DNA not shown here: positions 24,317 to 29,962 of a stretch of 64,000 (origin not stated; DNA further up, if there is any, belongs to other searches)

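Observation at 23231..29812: Three VirB2-like TM hairpins sharing an N/S-W-K-W motif, one embedded in a 1771-aa coiled-coil protein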

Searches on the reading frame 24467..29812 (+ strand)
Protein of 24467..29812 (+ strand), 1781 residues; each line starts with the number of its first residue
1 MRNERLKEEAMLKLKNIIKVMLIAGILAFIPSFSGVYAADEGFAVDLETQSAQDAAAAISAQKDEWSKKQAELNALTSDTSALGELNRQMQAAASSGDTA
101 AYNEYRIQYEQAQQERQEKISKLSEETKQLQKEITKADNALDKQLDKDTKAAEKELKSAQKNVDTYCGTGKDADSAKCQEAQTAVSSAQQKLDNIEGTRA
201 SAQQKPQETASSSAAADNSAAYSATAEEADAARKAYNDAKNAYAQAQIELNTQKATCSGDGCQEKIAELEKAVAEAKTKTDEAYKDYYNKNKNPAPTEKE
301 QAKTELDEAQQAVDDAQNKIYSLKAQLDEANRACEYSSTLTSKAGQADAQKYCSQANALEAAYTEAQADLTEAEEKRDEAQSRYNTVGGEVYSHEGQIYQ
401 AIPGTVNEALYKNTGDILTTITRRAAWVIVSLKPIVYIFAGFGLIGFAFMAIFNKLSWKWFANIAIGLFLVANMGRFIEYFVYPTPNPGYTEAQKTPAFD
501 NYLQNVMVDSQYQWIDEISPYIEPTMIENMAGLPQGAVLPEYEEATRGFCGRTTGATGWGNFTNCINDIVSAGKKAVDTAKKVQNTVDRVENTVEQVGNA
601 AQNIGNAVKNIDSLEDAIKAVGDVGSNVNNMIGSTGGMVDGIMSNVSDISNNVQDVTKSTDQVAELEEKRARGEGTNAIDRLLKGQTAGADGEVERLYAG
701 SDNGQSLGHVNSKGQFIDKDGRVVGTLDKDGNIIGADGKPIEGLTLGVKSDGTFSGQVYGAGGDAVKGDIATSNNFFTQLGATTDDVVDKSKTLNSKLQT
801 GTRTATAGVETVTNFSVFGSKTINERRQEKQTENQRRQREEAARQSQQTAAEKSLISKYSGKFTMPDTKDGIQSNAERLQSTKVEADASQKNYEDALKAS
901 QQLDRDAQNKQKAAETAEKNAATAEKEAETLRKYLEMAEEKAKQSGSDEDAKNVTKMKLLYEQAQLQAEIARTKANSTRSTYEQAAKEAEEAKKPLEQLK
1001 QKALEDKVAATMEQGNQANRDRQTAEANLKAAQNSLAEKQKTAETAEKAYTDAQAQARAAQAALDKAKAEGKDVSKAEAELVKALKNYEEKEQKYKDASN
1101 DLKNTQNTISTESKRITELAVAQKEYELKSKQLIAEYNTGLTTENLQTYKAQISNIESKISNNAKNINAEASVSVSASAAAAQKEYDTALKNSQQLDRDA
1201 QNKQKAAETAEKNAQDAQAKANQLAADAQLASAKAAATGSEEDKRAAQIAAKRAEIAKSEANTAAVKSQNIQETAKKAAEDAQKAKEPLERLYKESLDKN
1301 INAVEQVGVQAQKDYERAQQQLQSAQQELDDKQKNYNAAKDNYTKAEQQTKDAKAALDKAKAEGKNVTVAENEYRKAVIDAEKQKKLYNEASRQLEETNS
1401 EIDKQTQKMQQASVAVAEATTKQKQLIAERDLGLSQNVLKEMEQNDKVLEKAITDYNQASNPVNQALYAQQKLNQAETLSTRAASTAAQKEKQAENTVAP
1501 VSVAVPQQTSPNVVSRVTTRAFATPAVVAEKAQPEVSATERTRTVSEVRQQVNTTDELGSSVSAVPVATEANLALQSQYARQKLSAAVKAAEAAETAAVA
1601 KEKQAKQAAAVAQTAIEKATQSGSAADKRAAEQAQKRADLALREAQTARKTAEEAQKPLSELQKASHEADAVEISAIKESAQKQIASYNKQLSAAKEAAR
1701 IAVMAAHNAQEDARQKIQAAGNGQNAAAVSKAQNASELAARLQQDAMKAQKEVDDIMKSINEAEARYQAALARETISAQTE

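Call 5: search_protein_families(library=pfam, proteins=[window:24467-29812:+], max_evalue=1)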
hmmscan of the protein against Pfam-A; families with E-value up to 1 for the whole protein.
window:24467-29812:+ (1781 aa): 4 families
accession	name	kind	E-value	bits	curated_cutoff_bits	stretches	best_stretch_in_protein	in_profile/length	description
PF04956.18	TrbC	-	0.00033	21.2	27.9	1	421-472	37-89/98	TrbC/VIRB2 pilin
PF02050.21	FliJ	-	0.0042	17.7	28.4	1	300-386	1-84/123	Flagellar FliJ protein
PF12396.14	DUF3659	-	0.12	12.7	24.8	1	709-726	37-54/61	Protein of unknown function (DUF3659)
PF07131.17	DUF1382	-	0.34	11.5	27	0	1564-1595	28-59/60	Protein of unknown function (DUF1382)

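Call 8: find_homologous_proteins(query=window:24497-29812:+, max_evalue=0.001)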
Query window:24497-29812:+ (1771 aa): 310 proteins with E <= 0.001 among 8000 candidates; the best 120 are listed.
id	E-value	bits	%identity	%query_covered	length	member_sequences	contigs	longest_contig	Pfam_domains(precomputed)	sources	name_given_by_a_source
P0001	0.0e+0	2258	97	47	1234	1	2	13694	-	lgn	-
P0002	2.4e-161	558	40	49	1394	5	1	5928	-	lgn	-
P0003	1.9e-149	518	41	48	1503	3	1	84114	-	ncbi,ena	-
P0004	2.8e-148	514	41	49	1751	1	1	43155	-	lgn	-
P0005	8.9e-148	513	36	64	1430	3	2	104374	-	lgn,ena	-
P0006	2.5e-147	511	37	61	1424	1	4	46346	-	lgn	-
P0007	1.1e-146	509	42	41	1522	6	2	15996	-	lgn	-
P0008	2.6e-142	495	40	44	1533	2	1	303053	-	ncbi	-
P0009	3.2e-130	455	42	30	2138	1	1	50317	-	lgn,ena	-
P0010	7.0e-130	453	39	43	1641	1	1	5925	-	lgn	-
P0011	1.7e-129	452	44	29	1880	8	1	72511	-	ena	-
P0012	1.3e-128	449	36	54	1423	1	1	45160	-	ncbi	-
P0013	7.9e-128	447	42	35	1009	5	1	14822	-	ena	-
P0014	7.3e-126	440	42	34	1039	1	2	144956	-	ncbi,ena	-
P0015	9.5e-126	440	36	47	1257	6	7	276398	-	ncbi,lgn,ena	-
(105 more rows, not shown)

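Call 36: search_protein_families(library=ncbifam, proteins=[window:24497-29812:+], max_evalue=0.1)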
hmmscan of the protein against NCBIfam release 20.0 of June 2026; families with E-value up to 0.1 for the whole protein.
window:24497-29812:+ (1771 aa): 1 family
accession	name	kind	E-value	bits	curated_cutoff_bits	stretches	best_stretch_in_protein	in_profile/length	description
TIGR04320.1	Surf_Exclu_PgrA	domain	5.5e-06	25.9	70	2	1299-1399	259-359/360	SEC10/PgrA surface exclusion domain-containing protein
